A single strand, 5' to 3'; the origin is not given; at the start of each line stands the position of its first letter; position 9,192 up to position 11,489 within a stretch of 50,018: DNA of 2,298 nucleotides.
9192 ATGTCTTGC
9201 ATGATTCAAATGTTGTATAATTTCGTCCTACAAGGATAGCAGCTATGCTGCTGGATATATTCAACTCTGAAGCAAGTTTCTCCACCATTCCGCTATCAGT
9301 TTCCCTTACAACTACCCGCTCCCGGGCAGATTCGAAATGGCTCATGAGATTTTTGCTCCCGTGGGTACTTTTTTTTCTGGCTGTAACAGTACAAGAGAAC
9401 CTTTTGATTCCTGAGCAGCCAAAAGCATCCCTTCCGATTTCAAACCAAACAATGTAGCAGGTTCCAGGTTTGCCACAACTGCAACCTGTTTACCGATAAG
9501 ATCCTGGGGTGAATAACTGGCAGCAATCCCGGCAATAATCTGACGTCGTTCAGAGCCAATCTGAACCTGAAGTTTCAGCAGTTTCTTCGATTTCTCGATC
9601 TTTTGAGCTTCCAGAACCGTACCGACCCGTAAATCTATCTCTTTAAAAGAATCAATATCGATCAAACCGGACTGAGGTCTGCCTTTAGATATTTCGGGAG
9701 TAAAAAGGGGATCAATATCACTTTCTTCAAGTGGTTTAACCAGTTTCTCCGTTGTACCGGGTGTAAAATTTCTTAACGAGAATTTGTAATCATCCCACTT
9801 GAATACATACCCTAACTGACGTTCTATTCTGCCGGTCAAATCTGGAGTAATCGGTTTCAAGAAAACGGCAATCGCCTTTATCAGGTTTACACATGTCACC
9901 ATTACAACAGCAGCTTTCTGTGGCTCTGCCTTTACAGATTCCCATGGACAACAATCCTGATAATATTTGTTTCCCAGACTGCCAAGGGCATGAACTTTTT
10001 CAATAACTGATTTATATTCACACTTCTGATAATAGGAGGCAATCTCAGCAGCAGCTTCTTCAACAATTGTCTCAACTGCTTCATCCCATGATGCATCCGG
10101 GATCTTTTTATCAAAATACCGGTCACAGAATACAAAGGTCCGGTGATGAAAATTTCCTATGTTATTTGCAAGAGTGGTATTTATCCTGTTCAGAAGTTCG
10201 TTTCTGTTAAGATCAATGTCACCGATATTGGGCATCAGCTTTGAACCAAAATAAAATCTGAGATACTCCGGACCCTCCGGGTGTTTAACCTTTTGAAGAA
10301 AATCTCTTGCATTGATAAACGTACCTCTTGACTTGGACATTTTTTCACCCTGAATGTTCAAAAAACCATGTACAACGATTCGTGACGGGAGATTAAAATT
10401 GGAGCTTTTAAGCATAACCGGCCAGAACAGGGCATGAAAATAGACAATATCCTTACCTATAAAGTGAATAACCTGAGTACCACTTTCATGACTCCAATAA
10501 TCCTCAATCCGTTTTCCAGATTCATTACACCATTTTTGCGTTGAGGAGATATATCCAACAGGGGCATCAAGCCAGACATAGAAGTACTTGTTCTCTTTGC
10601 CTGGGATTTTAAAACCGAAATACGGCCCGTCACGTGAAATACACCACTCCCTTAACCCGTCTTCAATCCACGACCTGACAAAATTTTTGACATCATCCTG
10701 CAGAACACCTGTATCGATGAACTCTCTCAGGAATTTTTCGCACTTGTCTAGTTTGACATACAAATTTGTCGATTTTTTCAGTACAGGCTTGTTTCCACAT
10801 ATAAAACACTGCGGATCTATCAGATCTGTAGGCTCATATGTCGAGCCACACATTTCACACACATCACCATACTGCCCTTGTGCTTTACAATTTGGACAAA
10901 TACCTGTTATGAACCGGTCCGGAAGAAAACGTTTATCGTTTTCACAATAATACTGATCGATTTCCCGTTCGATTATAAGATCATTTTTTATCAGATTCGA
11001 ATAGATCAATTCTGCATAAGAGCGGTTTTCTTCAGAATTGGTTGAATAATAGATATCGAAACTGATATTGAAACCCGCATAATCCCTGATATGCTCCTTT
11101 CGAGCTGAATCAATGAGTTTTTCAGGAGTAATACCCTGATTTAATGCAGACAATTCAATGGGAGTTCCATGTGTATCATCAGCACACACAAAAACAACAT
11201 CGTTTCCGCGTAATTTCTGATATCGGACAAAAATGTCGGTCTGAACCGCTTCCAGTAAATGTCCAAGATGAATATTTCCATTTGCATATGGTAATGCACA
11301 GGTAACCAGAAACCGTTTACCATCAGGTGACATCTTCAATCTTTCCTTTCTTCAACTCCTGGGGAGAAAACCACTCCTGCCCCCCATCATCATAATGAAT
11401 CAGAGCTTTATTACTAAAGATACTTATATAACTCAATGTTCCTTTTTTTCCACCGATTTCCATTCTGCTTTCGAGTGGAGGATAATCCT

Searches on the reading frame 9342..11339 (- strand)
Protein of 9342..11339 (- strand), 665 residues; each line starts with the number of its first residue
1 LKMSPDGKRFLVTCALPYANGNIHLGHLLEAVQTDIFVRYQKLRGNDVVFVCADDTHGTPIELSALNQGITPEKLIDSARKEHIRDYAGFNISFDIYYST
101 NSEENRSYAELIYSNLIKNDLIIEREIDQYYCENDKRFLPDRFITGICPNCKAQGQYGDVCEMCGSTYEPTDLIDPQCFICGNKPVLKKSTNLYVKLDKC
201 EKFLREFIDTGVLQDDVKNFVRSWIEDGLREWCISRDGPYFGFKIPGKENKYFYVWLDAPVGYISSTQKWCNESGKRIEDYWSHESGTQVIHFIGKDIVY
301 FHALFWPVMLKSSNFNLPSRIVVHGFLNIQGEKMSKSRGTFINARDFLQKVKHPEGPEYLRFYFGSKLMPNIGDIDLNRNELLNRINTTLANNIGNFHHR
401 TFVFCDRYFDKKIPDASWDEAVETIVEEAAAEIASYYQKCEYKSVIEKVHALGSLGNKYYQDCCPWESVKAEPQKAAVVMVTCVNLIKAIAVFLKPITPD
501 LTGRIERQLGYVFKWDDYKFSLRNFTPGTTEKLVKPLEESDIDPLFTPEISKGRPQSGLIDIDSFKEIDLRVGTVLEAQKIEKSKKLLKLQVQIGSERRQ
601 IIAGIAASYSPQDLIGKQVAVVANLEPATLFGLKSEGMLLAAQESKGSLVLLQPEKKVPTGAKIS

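Call 23: search_protein_families(library=pfam, proteins=[window:9342-11339:-])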
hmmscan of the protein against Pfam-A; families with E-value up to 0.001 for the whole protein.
window:9342-11339:- (665 aa): 5 families
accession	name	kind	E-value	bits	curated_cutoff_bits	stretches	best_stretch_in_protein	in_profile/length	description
PF09334.17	tRNA-synt_1g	-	6.1e-150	499.8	20.1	1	10-401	1-390/391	tRNA synthetases class I (M)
PF01588.26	tRNA_bind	-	2.2e-28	98.6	27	1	570-663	1-96/96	Putative tRNA binding domain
PF00133.28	tRNA-synt_1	-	1.3e-18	67.4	22.7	1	7-237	22-236/414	tRNA synthetases class I (I, L, M and V)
PF19303.5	Anticodon_3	-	4.1e-12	46.7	23.5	1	419-528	8-122/152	Anticodon binding domain of methionyl tRNA ligase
PF01406.26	tRNA-synt_1e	-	3.7e-10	40.1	27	1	320-367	239-283/301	tRNA synthetases class I (C) catalytic domain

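Call 26: find_homologous_proteins(query=window:9342-11339:-, max_evalue=1e-80)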
Query window:9342-11339:- (665 aa): 8000 proteins with E <= 1e-80 among 8000 candidates; the best 120 are listed.
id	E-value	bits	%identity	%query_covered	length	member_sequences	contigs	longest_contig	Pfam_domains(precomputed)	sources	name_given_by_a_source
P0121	0.0e+0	1539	99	100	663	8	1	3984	PF09334.18,PF01406.26,PF00133.29,PF01588.27,PF19303.6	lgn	-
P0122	0.0e+0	1196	75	99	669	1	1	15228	PF09334.18,PF01406.26,PF00133.29,PF01588.27,PF19303.6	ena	-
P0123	0.0e+0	1180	73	100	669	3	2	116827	PF09334.18,PF01406.26,PF00133.29,PF01588.27,PF19303.6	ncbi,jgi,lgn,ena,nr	ncbi:MAG: methionine--tRNA ligase [Fibrobacter sp.]|nr:methionine--tRNA ligase [Fibrobacter sp.]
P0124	0.0e+0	1179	73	100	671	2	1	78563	PF09334.18,PF01406.26,PF00133.29,PF01588.27,PF19303.6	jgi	jgi:methionyl-tRNA synthetase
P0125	0.0e+0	1177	73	100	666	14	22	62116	PF09334.18,PF01406.26,PF00133.29,PF01588.27,PF19303.6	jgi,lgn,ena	jgi:methionyl-tRNA synthetase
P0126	0.0e+0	1167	72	100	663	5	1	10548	PF09334.18,PF01406.26,PF00133.29,PF01588.27,PF19303.6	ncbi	-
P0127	0.0e+0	1164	72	100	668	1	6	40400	PF09334.18,PF01406.26,PF00133.29,PF01588.27,PF19303.6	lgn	-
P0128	0.0e+0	1162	74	99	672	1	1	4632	PF09334.18,PF01406.26,PF00133.29,PF01588.27,PF19303.6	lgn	-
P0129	0.0e+0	1152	71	99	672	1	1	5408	PF09334.18,PF01406.26,PF00133.29,PF01588.27,PF19303.6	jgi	jgi:methionyl-tRNA synthetase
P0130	0.0e+0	1148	70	99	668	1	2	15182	PF09334.18,PF01406.26,PF00133.29,PF01588.27,PF19303.6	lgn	-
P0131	0.0e+0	1132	70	100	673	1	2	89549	PF09334.18,PF01406.26,PF00133.29,PF01588.27,PF19303.6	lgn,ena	-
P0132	0.0e+0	1131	69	100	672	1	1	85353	PF09334.18,PF01406.26,PF00133.29,PF01588.27,PF19303.6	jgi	jgi:methionyl-tRNA synthetase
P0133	0.0e+0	1131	70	100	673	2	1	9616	PF09334.18,PF01406.26,PF08264.20,PF00133.29,PF01588.27,PF19303.6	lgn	-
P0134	0.0e+0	1128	70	100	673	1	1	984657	PF09334.18,PF01406.26,PF00133.29,PF01588.27,PF19303.6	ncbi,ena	-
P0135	0.0e+0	1124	70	99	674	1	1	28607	PF09334.18,PF01406.26,PF00133.29,PF01588.27,PF19303.6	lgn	-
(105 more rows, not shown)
